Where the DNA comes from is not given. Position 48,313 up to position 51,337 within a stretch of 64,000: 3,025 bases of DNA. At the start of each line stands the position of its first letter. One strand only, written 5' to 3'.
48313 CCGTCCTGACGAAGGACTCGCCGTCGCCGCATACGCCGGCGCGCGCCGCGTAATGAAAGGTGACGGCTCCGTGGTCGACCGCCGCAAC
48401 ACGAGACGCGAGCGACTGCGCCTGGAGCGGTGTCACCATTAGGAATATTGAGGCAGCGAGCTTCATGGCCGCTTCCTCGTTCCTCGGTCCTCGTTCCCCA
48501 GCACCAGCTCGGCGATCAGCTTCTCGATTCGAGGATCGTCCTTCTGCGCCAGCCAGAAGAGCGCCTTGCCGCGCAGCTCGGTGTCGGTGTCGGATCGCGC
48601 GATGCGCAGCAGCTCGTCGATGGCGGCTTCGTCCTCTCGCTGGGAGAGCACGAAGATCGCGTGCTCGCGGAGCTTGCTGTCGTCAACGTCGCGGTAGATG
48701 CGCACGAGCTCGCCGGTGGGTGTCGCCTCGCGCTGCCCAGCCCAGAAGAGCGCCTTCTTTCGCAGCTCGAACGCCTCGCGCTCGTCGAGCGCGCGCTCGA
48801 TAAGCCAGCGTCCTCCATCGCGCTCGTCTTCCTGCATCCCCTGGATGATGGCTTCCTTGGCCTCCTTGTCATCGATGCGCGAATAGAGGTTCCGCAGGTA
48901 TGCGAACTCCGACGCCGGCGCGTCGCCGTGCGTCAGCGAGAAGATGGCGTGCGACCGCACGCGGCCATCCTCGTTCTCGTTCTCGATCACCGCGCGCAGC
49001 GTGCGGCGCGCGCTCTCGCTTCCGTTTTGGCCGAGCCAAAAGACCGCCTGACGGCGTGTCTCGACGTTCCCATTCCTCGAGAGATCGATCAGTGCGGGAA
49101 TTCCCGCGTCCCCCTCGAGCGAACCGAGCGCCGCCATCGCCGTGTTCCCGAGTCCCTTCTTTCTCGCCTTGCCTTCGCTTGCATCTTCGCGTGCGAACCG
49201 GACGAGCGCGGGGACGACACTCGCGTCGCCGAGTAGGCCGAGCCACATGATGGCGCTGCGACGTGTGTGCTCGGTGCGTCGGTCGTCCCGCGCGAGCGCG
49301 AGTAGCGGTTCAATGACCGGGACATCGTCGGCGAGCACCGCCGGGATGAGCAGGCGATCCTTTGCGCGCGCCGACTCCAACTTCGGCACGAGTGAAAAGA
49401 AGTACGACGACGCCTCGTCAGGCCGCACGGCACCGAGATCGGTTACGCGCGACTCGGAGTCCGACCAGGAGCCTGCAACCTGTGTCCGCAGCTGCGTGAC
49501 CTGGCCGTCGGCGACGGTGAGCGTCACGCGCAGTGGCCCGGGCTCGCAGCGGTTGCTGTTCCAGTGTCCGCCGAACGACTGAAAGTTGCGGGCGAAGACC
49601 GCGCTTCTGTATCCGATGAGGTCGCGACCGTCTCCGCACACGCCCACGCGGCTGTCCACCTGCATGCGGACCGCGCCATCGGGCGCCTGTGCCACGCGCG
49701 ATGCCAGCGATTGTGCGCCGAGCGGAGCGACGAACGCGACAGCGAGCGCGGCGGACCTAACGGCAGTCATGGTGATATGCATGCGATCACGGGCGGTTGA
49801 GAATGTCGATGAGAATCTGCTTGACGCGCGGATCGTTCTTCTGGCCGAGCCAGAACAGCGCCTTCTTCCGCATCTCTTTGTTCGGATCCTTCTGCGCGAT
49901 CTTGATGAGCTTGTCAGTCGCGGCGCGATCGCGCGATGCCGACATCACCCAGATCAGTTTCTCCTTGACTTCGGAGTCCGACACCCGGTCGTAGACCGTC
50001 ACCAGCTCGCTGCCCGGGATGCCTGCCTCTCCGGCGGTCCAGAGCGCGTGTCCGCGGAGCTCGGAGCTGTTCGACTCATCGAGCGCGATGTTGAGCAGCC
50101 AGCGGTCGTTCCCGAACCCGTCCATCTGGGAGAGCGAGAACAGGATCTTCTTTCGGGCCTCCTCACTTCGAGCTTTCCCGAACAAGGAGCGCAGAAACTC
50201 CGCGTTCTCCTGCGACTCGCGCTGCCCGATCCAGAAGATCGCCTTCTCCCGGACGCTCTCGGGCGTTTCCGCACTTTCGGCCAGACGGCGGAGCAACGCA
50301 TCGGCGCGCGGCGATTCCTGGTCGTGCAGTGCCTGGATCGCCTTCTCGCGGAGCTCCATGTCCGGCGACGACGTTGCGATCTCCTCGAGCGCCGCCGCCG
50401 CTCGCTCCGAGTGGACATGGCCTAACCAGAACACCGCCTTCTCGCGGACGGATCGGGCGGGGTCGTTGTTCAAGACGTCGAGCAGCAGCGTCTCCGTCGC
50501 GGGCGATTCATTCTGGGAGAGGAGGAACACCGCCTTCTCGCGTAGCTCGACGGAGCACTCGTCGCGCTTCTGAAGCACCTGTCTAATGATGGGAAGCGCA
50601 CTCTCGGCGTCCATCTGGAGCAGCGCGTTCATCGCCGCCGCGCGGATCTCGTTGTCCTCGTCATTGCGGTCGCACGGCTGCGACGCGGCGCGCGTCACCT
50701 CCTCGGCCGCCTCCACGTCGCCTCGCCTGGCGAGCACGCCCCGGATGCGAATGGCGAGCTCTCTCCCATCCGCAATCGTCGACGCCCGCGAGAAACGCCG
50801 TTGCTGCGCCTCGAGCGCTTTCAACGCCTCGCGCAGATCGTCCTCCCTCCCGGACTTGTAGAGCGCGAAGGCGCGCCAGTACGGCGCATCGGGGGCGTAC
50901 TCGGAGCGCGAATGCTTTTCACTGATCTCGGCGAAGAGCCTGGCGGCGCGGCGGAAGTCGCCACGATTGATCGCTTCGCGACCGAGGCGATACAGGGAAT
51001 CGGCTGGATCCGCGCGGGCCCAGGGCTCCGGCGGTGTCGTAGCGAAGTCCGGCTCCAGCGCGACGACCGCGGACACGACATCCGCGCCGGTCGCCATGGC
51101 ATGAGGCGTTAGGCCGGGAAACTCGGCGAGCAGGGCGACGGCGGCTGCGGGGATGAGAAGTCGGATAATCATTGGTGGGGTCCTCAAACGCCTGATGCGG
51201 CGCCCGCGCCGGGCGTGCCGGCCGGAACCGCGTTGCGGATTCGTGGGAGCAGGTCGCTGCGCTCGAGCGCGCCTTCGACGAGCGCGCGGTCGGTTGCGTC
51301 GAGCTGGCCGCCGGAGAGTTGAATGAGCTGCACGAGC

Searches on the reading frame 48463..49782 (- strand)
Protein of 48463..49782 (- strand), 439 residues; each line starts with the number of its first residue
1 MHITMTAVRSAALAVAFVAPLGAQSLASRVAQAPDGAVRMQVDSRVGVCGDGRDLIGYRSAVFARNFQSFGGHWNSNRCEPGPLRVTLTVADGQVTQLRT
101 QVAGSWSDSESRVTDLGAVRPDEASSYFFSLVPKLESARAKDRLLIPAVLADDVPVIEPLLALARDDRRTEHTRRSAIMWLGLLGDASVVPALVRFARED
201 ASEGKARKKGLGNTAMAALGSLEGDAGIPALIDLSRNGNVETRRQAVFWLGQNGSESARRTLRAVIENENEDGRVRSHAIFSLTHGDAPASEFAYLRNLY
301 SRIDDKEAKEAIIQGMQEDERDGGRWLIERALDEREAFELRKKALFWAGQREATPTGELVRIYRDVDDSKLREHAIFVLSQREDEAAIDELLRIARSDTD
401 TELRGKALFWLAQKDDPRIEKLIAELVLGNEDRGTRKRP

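Call 89: search_protein_families(library=pfam, proteins=[window:48463-49782:-], max_evalue=0.00001)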
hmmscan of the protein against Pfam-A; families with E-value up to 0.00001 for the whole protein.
window:48463-49782:- (439 aa): 2 families
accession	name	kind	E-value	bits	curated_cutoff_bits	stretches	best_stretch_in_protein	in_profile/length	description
PF13646.12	HEAT_2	-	5.8e-20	71.8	27.7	1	228-316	1-87/88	HEAT repeats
PF03130.22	HEAT_PBS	-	2e-10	40.5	20.9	0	174-196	2-24/27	PBS lyase HEAT-like repeat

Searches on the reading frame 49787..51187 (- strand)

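Call 89: search_protein_families(library=pfam, proteins=[window:49787-51187:-], max_evalue=0.00001)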
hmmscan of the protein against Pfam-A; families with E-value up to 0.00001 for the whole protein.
window:49787-51187:- (466 aa): 3 families
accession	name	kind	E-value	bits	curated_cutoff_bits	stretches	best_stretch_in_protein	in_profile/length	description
PF13646.12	HEAT_2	-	3.7e-27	94.9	27.7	2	234-307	3-75/88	HEAT repeats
PF03130.22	HEAT_PBS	-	1.4e-10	41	20.9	0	247-269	1-23/27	PBS lyase HEAT-like repeat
PF02985.28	HEAT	-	1.1e-07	31.9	23.5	0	235-258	5-27/31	HEAT repeat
